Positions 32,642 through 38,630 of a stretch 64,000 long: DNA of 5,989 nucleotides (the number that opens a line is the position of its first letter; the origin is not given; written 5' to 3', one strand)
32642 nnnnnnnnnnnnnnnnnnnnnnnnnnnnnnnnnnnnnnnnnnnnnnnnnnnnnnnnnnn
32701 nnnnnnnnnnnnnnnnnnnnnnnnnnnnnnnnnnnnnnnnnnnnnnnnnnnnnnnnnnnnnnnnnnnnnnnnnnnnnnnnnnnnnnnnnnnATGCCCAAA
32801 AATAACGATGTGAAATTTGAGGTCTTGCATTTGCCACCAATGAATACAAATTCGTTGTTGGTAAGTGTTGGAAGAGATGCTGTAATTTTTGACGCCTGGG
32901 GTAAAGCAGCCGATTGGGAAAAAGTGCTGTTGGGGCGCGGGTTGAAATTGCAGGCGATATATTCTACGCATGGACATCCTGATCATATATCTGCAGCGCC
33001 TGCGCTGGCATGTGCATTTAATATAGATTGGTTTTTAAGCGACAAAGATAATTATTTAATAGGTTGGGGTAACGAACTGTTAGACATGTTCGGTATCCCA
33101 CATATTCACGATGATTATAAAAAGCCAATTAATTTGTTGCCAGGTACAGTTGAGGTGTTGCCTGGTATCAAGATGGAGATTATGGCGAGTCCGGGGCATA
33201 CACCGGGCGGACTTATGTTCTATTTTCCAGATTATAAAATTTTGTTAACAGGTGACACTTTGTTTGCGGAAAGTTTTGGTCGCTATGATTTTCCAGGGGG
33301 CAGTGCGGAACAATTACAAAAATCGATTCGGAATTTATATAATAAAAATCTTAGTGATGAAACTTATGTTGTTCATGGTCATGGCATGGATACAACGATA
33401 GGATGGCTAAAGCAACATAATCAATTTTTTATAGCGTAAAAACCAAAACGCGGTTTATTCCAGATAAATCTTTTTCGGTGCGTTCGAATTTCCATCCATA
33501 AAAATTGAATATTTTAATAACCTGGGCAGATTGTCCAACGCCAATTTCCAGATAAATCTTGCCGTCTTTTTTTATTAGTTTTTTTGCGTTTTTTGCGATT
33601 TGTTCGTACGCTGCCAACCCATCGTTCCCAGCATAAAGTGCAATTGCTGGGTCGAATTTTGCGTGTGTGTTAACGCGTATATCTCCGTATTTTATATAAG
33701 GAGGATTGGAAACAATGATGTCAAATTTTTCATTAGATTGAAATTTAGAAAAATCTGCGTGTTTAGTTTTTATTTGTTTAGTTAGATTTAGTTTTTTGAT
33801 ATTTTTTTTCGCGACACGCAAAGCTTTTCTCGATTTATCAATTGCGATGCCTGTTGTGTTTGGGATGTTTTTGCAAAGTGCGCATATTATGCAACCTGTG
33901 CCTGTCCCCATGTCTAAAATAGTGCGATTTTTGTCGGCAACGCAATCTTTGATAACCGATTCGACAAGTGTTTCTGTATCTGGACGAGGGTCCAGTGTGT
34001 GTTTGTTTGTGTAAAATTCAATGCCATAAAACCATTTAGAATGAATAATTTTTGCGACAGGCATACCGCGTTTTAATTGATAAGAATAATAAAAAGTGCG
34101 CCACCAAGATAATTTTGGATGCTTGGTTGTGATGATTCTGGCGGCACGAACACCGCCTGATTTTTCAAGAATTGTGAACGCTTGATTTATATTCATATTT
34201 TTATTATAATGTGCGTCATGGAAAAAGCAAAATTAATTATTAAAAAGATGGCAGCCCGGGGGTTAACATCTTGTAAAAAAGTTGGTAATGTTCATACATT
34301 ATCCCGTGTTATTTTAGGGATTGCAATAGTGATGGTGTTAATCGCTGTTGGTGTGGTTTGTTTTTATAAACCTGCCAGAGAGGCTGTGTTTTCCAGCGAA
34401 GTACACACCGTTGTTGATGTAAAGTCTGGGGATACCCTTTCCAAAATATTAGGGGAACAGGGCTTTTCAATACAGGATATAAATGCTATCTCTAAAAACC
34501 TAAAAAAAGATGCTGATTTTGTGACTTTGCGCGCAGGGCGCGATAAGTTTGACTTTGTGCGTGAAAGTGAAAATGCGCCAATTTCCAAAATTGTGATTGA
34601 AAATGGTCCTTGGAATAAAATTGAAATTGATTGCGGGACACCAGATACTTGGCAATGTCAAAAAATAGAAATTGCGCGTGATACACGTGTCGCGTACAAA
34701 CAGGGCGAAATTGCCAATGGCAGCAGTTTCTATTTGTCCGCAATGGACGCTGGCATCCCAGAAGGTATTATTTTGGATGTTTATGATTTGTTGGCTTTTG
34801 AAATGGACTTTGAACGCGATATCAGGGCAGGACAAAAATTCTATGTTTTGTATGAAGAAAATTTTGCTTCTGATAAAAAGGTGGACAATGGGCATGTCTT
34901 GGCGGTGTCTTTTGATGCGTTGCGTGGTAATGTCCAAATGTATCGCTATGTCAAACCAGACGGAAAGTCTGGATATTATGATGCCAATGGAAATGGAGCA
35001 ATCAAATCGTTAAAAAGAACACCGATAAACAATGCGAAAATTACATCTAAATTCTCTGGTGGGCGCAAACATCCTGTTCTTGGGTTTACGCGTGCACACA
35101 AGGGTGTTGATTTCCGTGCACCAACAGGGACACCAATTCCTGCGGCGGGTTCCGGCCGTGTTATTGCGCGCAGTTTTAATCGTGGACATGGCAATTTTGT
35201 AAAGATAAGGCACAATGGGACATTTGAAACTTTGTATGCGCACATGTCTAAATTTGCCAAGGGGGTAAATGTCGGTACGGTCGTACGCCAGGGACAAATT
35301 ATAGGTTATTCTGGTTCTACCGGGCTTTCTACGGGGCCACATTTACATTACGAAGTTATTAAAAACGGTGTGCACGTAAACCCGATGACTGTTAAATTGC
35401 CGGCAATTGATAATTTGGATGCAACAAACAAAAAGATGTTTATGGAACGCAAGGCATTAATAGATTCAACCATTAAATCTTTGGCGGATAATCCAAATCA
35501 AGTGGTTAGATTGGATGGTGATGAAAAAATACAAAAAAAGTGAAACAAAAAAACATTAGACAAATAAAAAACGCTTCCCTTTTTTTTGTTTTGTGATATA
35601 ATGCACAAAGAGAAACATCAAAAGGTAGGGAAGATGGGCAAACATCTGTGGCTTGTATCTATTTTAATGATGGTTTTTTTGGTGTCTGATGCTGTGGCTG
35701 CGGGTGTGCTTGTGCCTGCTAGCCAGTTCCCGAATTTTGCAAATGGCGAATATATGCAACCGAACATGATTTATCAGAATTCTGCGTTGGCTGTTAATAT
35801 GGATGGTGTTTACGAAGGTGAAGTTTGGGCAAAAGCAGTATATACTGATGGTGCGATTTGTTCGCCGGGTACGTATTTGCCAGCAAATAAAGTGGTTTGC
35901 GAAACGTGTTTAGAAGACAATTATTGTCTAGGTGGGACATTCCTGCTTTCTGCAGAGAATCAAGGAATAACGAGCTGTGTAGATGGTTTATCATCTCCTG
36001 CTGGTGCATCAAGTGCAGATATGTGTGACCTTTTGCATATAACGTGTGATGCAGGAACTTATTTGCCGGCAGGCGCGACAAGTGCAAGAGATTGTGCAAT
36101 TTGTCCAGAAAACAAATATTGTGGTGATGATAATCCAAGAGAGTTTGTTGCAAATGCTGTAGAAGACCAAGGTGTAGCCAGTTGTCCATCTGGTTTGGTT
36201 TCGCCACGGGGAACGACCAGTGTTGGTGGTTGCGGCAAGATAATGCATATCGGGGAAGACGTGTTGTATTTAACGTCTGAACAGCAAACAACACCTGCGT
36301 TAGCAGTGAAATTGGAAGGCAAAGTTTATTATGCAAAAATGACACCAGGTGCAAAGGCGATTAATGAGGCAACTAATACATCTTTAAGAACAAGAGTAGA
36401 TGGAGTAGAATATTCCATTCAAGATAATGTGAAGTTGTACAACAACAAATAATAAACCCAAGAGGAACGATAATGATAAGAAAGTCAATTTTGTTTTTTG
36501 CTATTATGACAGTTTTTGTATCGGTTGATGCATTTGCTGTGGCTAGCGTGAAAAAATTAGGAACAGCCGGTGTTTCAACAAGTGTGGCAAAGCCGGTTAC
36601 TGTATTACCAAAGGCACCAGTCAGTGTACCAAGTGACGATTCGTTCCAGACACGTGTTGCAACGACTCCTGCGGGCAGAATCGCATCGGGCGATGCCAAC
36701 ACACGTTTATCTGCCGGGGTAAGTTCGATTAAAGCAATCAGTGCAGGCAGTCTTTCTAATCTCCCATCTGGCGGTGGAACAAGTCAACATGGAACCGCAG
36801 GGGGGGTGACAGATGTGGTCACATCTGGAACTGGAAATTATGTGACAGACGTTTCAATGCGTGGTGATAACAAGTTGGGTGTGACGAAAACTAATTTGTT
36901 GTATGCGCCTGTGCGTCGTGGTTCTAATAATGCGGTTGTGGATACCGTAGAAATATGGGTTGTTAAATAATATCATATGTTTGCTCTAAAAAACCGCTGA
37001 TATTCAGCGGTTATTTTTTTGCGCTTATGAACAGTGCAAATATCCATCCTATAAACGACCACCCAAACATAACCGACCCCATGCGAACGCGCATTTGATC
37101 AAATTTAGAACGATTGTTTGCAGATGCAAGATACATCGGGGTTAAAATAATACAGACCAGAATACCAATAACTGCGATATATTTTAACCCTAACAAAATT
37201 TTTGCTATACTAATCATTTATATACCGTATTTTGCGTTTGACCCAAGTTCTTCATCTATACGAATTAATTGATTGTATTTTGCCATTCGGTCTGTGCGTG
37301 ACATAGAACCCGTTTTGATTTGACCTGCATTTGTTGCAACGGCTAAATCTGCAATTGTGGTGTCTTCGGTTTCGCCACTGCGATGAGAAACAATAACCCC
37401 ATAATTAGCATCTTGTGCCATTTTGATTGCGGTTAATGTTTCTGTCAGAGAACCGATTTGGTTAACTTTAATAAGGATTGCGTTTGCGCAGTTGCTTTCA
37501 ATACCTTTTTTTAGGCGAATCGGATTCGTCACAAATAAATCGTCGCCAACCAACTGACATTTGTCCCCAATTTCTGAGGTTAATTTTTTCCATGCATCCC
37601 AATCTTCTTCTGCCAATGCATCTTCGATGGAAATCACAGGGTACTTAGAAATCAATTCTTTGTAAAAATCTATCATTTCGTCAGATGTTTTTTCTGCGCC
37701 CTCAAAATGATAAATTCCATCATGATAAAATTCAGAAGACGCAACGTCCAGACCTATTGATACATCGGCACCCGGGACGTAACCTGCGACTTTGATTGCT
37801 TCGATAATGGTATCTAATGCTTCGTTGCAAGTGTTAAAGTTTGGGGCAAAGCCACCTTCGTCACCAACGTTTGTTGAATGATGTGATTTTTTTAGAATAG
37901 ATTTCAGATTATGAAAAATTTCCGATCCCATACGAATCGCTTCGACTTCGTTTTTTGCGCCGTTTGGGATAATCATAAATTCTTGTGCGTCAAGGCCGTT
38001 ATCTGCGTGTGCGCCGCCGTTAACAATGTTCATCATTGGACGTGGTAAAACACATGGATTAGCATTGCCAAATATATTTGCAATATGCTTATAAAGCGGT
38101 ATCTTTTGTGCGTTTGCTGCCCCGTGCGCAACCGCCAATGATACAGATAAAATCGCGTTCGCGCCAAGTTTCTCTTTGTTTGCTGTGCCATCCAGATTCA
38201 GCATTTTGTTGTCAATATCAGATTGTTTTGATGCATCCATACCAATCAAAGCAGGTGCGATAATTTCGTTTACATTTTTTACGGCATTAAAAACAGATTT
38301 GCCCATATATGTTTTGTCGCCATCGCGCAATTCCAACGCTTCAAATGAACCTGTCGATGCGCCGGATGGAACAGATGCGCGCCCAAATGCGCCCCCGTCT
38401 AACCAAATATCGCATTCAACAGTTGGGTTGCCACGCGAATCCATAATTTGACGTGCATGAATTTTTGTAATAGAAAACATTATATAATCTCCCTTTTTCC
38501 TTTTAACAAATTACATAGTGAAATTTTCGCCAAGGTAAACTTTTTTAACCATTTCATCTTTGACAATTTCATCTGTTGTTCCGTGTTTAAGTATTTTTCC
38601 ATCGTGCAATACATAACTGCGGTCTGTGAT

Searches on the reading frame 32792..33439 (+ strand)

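Call 43: search_protein_families(library=pfam, proteins=[window:32792-33439:+], max_evalue=0.001)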
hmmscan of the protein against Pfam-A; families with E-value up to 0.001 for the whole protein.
window:32792-33439:+ (215 aa): 2 families
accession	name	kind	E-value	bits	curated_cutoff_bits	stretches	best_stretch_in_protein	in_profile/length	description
PF00753.33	Lactamase_B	-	3.9e-24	86.1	22.7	1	15-197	2-196/196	Metallo-beta-lactamase superfamily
PF19583.5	ODP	-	0.00099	19.5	27.2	0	18-159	2-139/194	ODP family beta lactamase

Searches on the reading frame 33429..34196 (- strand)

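Call 43: search_protein_families(library=pfam, proteins=[window:33429-34196:-], max_evalue=0.001)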
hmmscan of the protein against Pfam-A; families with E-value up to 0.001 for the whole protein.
window:33429-34196:- (255 aa): 22 families
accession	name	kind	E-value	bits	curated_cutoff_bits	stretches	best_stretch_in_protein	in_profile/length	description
PF05175.20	MTS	-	2.9e-16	60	23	1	76-177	22-118/170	Methyltransferase small domain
PF13847.12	Methyltransf_31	-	3.6e-14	53.1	27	1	88-217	2-110/145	Methyltransferase domain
PF13649.12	Methyltransf_25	-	1.2e-10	42.3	27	1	93-164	1-71/97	Methyltransferase domain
PF01170.24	UPF0020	-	1.3e-09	38.5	22.3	1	116-168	79-132/197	RMKL-like, methyltransferase domain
PF03602.21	Cons_hypoth95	-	4.7e-09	36.6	24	1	89-170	41-126/182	Conserved hypothetical protein 95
PF07669.17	Eco57I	-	4.4e-08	33.8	25.3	1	130-214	40-130/171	Eco57I restriction-modification methylase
PF06325.19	PrmA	-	9.8e-08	32.3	22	1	86-164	158-233/296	Ribosomal protein L11 methyltransferase (PrmA)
PF08242.18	Methyltransf_12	-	3.3e-07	31.4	30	1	94-164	1-72/98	Methyltransferase domain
PF12847.13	Methyltransf_18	-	6.1e-07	30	27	1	84-162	10-87/151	Methyltransferase domain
PF08241.18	Methyltransf_11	-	6.4e-07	30.4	21.2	1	94-164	1-67/95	Methyltransferase domain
PF05971.18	Methyltransf_10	-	4.5e-06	26.7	23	1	88-168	101-188/299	RNA methyltransferase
PF13489.12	Methyltransf_23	-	9.8e-06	25.8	27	1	86-164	17-88/164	Methyltransferase domain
PF04816.18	TrmK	-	1.8e-05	24.8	27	1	94-162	2-71/205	tRNA (adenine(22)-N(1))-methyltransferase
PF02353.26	CMAS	-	4.3e-05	23.4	27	1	89-206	62-173/273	Mycolic acid cyclopropane synthetase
PF02475.24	TRM5-TYW2_MTfase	-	6.1e-05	23.5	28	1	86-167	33-114/164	TRM5/TYW2 methyltransferase domain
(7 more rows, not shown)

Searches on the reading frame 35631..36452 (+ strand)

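Call 24: search_protein_families(library=pfam, proteins=[window:35631-36452:+], max_evalue=0.1)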
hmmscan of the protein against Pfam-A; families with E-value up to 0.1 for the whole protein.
window:35631-36452:+ (273 aa): 1 family
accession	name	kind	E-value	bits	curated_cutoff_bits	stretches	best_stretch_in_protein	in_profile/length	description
PF20626.4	EGF_Sp38_C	-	0.0014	19.1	24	1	76-94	21-39/50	Zona-pellucida-binding protein (Sp38) C-terminal EGF-like domain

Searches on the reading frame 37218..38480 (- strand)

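Call 44: search_protein_families(library=pfam, proteins=[window:37218-38480:-], max_evalue=0.001)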
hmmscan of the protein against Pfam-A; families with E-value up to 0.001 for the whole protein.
window:37218-38480:- (420 aa): 4 families
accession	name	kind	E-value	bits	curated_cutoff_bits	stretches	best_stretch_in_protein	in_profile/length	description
PF00113.28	Enolase_C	-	1.2e-130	435.5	21.5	1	143-418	2-287/296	Enolase, C-terminal TIM barrel domain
PF03952.21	Enolase_N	-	3.2e-57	192.8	35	1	4-133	1-131/131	Enolase, N-terminal domain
PF13378.12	MR_MLE_C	-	1.3e-06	28.8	29.4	1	265-394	56-180/219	Enolase C-terminal domain-like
PF07476.17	MAAL_C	-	0.00025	20.7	27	1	294-388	126-221/249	Methylaspartate ammonia-lyase C-terminus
